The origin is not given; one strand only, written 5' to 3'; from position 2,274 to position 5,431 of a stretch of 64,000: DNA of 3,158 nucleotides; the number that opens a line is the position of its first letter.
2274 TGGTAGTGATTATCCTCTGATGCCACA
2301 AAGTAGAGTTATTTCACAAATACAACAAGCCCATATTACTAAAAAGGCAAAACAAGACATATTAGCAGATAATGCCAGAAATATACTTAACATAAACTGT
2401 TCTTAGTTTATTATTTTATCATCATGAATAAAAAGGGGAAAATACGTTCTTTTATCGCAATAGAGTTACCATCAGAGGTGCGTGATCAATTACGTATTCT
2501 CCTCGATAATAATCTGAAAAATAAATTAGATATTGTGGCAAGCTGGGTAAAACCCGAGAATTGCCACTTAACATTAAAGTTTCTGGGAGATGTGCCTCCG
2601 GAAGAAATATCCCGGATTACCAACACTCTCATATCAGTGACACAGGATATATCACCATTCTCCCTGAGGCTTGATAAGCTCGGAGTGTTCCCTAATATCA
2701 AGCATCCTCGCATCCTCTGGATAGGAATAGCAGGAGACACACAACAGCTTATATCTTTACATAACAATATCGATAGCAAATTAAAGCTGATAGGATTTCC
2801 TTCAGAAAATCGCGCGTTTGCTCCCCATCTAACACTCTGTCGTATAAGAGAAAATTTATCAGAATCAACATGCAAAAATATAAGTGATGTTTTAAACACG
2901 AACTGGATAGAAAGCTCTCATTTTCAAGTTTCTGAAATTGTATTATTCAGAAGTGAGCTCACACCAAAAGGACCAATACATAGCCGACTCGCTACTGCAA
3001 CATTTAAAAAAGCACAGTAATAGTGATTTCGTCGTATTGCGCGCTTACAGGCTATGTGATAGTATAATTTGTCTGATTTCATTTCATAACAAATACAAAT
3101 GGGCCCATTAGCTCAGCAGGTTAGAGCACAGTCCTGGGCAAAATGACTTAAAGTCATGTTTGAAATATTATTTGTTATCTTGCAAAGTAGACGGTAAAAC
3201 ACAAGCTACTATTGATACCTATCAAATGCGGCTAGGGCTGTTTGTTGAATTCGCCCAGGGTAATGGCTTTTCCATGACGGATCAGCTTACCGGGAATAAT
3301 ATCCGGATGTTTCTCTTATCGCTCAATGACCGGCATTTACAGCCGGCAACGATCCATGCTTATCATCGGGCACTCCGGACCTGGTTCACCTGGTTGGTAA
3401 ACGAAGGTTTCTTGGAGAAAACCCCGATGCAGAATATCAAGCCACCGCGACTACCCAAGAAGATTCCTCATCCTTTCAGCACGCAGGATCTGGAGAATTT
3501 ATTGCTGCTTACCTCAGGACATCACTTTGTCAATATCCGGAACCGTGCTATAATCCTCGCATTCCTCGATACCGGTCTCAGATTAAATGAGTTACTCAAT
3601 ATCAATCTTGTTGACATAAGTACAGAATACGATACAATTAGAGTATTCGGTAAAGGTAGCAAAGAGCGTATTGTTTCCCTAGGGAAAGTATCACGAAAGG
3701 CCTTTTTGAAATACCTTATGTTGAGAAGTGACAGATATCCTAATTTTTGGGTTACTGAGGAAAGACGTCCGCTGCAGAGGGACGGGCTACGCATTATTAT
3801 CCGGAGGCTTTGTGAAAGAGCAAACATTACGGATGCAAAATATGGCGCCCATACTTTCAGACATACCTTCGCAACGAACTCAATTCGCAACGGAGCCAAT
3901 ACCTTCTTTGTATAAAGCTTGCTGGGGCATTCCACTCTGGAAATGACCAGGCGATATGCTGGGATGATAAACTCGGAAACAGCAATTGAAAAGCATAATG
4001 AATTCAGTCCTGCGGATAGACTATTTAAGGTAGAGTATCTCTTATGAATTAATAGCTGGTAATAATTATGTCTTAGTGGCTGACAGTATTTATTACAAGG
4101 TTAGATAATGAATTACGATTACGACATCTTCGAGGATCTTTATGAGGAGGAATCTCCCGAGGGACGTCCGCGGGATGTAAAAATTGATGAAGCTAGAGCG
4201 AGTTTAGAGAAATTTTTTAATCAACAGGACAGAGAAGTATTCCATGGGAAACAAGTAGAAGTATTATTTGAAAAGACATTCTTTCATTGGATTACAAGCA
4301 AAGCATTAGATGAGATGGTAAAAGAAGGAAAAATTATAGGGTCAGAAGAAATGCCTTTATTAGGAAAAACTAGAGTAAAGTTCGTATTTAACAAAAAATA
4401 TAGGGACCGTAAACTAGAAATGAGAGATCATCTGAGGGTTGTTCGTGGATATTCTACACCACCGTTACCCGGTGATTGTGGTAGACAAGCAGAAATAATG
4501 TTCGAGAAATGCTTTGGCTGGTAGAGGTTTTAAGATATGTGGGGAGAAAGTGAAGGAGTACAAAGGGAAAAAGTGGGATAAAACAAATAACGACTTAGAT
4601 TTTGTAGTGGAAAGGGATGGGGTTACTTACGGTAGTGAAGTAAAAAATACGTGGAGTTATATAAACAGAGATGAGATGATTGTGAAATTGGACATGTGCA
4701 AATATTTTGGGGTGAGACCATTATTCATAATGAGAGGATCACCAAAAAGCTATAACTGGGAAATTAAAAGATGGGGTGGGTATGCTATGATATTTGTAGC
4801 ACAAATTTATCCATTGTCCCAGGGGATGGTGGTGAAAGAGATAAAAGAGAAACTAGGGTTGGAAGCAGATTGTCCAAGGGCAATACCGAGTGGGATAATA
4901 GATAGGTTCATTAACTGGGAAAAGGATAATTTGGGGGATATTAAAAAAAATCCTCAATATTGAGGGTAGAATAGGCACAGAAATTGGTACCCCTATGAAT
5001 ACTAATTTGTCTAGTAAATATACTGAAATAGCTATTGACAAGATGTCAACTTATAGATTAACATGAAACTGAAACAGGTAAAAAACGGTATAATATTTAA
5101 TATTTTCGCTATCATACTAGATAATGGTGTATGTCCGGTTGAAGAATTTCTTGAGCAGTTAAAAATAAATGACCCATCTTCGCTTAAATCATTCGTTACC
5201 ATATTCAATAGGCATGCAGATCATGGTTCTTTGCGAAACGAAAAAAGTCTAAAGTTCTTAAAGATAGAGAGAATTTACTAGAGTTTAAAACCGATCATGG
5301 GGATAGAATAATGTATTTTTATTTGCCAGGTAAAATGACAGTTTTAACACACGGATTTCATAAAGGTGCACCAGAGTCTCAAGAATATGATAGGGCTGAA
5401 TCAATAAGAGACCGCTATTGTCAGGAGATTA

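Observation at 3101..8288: Integrase-bounded accessory islet between thpR and priA carrying decayed addiction, nuclease-like and unknown genes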

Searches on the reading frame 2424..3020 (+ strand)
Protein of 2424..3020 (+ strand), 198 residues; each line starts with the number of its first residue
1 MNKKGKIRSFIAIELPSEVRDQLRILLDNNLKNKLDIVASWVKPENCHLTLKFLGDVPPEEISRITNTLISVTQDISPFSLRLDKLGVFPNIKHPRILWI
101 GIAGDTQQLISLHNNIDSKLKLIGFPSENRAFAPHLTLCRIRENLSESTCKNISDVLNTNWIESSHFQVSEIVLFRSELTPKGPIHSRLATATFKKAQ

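Call 4: search_protein_families(library=pfam, proteins=[window:2424-3020:+], max_evalue=0.1)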
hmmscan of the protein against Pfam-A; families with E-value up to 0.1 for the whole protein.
window:2424-3020:+ (198 aa): 4 families
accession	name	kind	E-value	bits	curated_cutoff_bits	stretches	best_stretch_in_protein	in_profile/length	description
PF02834.22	LigT_PEase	-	4e-28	97.9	23.3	2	13-99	1-87/87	LigT like Phosphoesterase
PF13563.12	2_5_RNA_ligase2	-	4.8e-13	49.8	27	1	47-178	26-149/152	2'-5' RNA ligase superfamily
PF10469.15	AKAP7_NLS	-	1.6e-08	35.1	24.4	1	10-165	4-161/208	AKAP7 2'5' RNA ligase-like domain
PF09749.15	HVSL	-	7.3e-05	22.7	26.8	1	18-166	53-216/242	Uncharacterised conserved protein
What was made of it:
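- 2424..3020 (+): thpR/LigT-type 2',5' RNA ligase family gene (left chromosomal flank). PF02834 at 4e-28 (call 4).
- Checked: Flanks: thpR/LigT 2424-3020 and priA 8330-10762(-) are confirmed by Pfam (call 4).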

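Call 57: find_encoding_contigs(protein=window:2424-3020:+, flank=6000, max_places=8)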
Protein window:2424-3020:+ (198 aa): 6 contigs read that carry it; 5 places shown.
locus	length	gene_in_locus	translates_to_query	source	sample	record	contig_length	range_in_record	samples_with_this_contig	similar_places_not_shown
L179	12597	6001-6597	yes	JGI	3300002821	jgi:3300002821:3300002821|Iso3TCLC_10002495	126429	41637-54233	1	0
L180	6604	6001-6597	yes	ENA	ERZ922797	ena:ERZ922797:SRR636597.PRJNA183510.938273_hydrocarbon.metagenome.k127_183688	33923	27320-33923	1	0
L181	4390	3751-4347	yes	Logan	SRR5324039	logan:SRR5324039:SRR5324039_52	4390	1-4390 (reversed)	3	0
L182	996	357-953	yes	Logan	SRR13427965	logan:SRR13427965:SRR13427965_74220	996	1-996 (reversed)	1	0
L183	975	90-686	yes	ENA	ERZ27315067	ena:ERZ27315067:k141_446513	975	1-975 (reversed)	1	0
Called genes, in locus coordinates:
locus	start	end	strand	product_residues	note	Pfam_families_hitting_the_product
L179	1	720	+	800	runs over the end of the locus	PF01588:tRNA_bind, PF03483:B3_4, PF03484:B5, PF17759:tRNA_synthFbeta, PF03147:FDX-ACB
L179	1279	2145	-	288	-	PF05598:DUF772, PF01609:DDE_Tnp_1, PF13612:DDE_Tnp_1_3, PF13359:DDE_Tnp_4 (weak)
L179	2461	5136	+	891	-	PF02629:CoA_binding, PF13380:CoA_binding_2, PF13607:Succ_CoA_lig, PF19045:Ligase_CoA_2, PF13549:ATP-grasp_5, PF13302:Acetyltransf_3 (weak), PF00583:Acetyltransf_1 (faint)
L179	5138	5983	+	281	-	PF04909:Amidohydro_2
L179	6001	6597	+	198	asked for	PF02834:LigT_PEase, PF10469:AKAP7_NLS, PF13563:2_5_RNA_ligase2, PF02834:LigT_PEase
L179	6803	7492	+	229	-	PF00589:Phage_integrase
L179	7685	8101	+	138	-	-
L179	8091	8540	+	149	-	-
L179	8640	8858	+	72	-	-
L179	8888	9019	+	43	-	-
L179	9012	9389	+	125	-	PF01381:HTH_3, PF13443:HTH_26, PF13560:HTH_31 (weak)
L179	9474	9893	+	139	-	-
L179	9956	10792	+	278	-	-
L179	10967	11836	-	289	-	PF00665:rve (weak), PF13683:rve_3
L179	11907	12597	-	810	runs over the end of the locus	PF17764:PriA_3primeBD, PF00270:DEAD, PF04851:ResIII, PF18319:Zn_ribbon_PriA (weak), PF00271:Helicase_C, PF18074:PriA_C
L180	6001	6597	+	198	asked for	PF02834:LigT_PEase, PF10469:AKAP7_NLS, PF13563:2_5_RNA_ligase2, PF02834:LigT_PEase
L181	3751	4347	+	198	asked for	PF02834:LigT_PEase, PF10469:AKAP7_NLS, PF13563:2_5_RNA_ligase2, PF02834:LigT_PEase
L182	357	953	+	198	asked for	PF02834:LigT_PEase, PF10469:AKAP7_NLS, PF13563:2_5_RNA_ligase2, PF02834:LigT_PEase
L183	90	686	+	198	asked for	PF02834:LigT_PEase, PF10469:AKAP7_NLS, PF13563:2_5_RNA_ligase2, PF02834:LigT_PEase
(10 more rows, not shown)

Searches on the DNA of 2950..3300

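Call 78: search_rna_families(source=window, start=2950, end=3300, threshold=evalue, max_evalue=1, show_alignments=2)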
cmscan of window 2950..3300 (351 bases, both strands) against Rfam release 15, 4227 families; matches with E-value up to 1: 0.
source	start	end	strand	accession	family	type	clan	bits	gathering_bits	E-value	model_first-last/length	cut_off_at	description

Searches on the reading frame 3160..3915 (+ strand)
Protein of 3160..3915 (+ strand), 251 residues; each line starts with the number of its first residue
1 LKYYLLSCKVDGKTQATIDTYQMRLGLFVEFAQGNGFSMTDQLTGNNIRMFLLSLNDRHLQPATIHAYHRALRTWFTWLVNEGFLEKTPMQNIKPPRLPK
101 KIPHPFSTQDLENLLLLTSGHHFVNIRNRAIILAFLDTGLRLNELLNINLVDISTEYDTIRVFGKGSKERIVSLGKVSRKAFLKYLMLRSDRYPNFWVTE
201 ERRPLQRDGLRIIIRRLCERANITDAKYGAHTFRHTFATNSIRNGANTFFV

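Call 4: search_protein_families(library=pfam, proteins=[window:3160-3915:+], max_evalue=0.1)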
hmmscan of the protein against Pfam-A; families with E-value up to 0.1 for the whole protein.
window:3160-3915:+ (251 aa): 4 families
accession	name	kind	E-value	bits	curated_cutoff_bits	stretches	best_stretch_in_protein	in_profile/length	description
PF00589.27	Phage_integrase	-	1.8e-20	73.9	27.1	1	123-249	19-148/172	Phage integrase family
PF02899.23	Phage_int_SAM_1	-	3.2e-07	31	22.3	1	15-83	16-83/83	Phage integrase, N-terminal SAM-like domain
PF13495.12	Phage_int_SAM_4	-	3.9e-06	27.6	27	1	7-81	8-80/85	Phage integrase, N-terminal SAM-like domain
PF13102.12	Phage_int_SAM_5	-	0.00022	22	22.3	1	13-92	17-95/98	Phage integrase SAM-like domain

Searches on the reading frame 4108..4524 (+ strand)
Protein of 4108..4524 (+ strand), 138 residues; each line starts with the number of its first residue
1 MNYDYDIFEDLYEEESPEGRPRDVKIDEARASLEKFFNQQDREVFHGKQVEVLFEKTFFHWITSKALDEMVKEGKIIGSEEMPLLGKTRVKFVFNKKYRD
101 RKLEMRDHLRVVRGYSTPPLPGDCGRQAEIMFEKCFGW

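Call 4: search_protein_families(library=pfam, proteins=[window:4108-4524:+], max_evalue=0.1)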
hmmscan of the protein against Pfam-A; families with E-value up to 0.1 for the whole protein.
window:4108-4524:+ (138 aa): 0 families

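Call 6: search_protein_families(library=padloc, proteins=[window:4108-4524:+], max_evalue=1)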
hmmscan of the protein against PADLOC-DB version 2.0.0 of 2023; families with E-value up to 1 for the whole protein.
window:4108-4524:+ (138 aa): 0 families

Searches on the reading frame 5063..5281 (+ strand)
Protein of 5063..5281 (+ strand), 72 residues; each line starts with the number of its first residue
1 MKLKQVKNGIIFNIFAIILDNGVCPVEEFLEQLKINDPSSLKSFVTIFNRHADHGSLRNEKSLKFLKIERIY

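Call 4: search_protein_families(library=pfam, proteins=[window:5063-5281:+], max_evalue=0.1)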
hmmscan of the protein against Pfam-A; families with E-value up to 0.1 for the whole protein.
window:5063-5281:+ (72 aa): 1 family
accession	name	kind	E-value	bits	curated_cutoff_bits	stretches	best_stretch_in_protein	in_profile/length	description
PF17248.7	DUF5317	-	0.021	15.3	25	1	4-66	60-119/151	Family of unknown function (DUF5317)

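Call 6: search_protein_families(library=padloc, proteins=[window:5063-5281:+], max_evalue=1)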
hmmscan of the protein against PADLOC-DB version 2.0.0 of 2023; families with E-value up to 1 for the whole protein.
window:5063-5281:+ (72 aa): 0 families
